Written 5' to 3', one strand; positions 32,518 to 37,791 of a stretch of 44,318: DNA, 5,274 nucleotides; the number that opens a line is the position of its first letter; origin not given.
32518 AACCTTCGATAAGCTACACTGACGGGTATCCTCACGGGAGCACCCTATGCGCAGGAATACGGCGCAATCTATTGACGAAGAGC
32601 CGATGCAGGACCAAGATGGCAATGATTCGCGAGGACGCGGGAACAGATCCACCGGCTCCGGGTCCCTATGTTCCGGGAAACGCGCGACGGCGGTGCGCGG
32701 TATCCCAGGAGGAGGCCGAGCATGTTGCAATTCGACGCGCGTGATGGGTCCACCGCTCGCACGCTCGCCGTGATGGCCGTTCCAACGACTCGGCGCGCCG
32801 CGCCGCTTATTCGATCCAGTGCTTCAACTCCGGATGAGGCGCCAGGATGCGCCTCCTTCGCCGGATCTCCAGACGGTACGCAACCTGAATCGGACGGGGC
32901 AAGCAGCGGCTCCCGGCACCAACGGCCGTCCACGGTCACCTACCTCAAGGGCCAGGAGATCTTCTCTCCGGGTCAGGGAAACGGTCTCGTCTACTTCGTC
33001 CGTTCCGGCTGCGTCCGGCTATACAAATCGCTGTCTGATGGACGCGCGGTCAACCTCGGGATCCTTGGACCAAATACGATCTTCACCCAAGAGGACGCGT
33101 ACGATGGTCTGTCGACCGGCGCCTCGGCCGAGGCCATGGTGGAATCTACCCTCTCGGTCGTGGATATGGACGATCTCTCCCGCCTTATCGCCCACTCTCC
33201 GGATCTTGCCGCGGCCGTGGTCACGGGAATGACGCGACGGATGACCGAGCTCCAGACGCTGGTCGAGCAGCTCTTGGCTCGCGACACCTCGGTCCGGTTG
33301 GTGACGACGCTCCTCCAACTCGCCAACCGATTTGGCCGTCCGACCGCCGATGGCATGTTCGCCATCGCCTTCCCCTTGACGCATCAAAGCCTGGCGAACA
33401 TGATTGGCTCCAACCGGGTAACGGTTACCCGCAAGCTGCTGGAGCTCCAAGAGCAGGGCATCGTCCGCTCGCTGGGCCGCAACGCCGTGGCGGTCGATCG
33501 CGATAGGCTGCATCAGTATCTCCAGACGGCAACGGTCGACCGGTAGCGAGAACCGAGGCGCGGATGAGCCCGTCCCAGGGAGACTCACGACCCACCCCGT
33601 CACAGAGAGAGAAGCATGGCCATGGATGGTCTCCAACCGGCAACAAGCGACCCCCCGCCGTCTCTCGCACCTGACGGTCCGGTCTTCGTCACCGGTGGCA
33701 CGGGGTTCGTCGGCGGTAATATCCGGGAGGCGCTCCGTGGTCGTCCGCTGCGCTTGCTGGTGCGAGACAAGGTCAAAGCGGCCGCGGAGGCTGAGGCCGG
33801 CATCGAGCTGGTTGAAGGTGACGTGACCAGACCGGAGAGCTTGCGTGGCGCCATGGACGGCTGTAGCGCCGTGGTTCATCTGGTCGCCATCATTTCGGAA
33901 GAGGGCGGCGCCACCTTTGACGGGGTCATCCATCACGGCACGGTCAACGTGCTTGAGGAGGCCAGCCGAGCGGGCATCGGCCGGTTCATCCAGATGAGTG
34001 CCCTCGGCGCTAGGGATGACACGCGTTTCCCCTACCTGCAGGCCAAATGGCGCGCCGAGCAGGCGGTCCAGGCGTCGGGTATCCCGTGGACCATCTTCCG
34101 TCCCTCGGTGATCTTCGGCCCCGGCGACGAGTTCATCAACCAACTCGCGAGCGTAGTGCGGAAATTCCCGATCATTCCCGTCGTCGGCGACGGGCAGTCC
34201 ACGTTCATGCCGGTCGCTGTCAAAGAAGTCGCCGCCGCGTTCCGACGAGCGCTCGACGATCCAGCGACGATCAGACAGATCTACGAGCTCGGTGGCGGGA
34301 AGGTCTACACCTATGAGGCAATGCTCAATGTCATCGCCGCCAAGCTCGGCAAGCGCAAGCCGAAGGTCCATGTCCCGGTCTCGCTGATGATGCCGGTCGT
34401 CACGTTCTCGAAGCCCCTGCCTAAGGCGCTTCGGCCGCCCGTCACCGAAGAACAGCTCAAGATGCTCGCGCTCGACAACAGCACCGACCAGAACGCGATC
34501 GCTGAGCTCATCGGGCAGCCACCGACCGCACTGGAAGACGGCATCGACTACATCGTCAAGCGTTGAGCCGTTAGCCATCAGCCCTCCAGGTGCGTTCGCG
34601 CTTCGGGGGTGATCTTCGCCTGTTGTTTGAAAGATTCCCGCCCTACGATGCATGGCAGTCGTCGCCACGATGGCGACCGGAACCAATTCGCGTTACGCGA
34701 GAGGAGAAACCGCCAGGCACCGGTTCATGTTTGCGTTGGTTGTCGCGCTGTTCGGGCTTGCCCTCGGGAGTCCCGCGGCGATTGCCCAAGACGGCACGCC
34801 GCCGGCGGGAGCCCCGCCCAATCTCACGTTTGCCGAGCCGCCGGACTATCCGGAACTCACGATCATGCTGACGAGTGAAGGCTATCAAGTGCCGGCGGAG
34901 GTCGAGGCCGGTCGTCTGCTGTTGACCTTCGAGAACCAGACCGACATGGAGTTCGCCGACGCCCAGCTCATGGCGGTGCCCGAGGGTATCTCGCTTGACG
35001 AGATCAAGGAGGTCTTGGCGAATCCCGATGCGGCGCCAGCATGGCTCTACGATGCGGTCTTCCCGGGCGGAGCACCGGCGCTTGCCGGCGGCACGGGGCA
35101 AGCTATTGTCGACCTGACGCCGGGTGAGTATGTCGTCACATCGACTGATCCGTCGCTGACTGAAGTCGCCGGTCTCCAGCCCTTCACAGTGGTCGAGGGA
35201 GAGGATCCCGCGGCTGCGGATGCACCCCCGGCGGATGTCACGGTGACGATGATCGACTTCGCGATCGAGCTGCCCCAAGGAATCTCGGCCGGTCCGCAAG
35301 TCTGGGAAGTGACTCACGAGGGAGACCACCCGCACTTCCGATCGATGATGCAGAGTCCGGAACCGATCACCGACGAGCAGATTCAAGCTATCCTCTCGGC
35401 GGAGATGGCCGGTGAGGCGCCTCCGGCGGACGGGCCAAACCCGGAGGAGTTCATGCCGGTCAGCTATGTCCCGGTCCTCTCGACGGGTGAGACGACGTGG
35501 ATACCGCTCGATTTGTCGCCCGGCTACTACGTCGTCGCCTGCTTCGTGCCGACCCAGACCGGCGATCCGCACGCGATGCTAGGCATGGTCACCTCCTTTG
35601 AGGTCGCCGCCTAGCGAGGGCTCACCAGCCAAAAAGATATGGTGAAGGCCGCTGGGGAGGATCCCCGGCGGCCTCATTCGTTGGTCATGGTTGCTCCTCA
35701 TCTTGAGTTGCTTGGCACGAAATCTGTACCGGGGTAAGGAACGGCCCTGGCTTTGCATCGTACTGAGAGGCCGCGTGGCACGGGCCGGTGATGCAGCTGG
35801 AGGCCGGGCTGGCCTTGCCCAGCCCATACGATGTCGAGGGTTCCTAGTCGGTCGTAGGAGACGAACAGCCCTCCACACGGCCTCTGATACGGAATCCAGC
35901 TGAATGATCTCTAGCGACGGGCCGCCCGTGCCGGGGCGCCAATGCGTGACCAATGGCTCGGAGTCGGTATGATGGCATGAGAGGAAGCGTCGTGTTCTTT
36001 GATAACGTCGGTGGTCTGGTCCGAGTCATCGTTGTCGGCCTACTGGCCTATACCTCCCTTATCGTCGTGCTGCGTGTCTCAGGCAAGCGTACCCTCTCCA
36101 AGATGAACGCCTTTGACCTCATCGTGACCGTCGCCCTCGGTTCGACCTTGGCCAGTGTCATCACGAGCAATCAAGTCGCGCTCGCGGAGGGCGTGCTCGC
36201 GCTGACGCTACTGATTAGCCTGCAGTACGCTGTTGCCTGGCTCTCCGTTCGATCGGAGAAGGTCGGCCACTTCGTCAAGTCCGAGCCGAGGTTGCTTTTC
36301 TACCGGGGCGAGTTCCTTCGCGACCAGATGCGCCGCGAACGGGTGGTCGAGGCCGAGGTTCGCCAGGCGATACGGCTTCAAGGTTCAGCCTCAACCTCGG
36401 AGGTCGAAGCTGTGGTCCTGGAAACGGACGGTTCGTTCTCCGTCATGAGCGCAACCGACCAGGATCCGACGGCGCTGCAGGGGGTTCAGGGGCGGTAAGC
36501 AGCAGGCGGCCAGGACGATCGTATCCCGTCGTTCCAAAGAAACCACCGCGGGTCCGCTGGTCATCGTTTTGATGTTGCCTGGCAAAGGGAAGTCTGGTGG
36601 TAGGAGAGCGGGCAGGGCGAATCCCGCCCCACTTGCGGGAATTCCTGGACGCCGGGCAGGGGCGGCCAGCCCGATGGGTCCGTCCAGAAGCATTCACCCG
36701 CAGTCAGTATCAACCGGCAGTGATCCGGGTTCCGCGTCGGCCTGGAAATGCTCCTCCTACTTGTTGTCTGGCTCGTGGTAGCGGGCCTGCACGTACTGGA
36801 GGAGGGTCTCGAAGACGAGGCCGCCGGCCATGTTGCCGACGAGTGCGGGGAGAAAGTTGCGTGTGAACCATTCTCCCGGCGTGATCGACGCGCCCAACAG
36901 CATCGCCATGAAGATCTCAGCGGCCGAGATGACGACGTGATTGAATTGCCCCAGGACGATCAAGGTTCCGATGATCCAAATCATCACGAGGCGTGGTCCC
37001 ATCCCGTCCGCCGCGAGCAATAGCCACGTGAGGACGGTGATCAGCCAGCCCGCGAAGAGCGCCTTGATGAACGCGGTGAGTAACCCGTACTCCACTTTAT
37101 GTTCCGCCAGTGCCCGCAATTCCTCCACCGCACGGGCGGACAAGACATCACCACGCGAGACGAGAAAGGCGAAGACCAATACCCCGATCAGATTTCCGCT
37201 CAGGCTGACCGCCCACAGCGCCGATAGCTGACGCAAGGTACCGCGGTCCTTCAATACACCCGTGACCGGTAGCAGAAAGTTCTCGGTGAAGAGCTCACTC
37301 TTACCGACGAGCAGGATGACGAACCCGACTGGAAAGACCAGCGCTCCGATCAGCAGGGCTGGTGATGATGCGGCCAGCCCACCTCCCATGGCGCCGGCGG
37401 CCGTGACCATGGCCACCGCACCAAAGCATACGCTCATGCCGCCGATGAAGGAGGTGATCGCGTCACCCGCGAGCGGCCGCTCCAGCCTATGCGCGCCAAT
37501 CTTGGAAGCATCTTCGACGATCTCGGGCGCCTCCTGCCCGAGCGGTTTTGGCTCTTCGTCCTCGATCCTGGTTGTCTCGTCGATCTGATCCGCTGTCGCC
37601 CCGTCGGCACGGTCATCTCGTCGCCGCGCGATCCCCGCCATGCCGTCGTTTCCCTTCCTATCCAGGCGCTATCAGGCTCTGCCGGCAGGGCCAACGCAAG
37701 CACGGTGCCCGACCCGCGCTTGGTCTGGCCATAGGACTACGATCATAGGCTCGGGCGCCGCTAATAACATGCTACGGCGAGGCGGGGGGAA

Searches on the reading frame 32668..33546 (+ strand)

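Call 42: search_protein_families(library=pfam, proteins=[window:32668-33546:+], max_evalue=0.001)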
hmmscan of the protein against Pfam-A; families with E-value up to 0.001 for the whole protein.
window:32668-33546:+ (292 aa): 3 families
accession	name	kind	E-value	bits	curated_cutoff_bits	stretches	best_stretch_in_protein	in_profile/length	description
PF13545.12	HTH_Crp_2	-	1.8e-15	57.1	27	1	210-283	2-69/70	Crp-like helix-turn-helix domain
PF00027.35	cNMP_binding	-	4.9e-14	52.5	27.5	1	90-176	2-88/89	Cyclic nucleotide-binding domain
PF00325.26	Crp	-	5.7e-06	26.4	21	1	236-265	2-31/32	Bacterial regulatory proteins, crp family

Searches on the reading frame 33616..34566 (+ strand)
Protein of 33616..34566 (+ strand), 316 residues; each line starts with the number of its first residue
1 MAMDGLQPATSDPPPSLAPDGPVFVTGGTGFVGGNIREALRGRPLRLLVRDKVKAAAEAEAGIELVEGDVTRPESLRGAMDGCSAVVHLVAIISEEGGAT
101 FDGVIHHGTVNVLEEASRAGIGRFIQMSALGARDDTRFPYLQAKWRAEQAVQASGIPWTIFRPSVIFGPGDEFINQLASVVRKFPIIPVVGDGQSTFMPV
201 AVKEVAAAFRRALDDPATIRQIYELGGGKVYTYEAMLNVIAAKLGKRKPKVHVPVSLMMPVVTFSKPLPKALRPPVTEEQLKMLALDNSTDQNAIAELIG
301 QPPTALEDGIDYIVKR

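Call 42: search_protein_families(library=pfam, proteins=[window:33616-34566:+], max_evalue=0.001)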
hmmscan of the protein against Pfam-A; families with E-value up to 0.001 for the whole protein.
window:33616-34566:+ (316 aa): 6 families
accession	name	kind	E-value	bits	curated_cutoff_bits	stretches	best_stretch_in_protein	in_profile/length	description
PF13460.12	NAD_binding_10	-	6.1e-26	91.9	27.2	1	27-166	1-146/184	NAD(P)H-binding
PF01370.27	Epimerase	-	2.2e-22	80.1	20.9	1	23-226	1-240/240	NAD dependent epimerase/dehydratase family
PF05368.20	NmrA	-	1e-15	58.6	27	1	23-260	5-250/298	NmrA-like family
PF01073.25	3Beta_HSD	-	1.3e-15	57.6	22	1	25-131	2-118/280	3-beta hydroxysteroid dehydrogenase/isomerase family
PF04321.23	RmlD_sub_bind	-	8.4e-10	38.6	27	1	140-268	125-248/287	RmlD substrate binding domain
PF07993.18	NAD_binding_4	-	5.6e-08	32.7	20.1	1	136-176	173-218/258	Male sterility protein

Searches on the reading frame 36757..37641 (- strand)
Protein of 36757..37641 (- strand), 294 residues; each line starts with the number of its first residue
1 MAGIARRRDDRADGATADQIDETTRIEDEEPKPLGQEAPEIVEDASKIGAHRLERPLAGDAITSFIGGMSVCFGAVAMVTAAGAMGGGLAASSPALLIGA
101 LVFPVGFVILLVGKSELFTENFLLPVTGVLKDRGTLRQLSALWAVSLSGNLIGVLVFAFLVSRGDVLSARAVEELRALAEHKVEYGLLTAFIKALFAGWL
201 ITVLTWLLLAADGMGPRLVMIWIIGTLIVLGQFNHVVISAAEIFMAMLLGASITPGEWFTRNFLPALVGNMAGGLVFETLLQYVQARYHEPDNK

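Call 42: search_protein_families(library=pfam, proteins=[window:36757-37641:-], max_evalue=0.001)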
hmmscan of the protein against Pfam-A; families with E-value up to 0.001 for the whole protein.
window:36757-37641:- (294 aa): 1 family
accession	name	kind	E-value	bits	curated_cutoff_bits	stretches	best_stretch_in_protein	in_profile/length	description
PF01226.23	Form_Nir_trans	-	5.2e-53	180.3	34.6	1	40-283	1-239/240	Formate/nitrite transporter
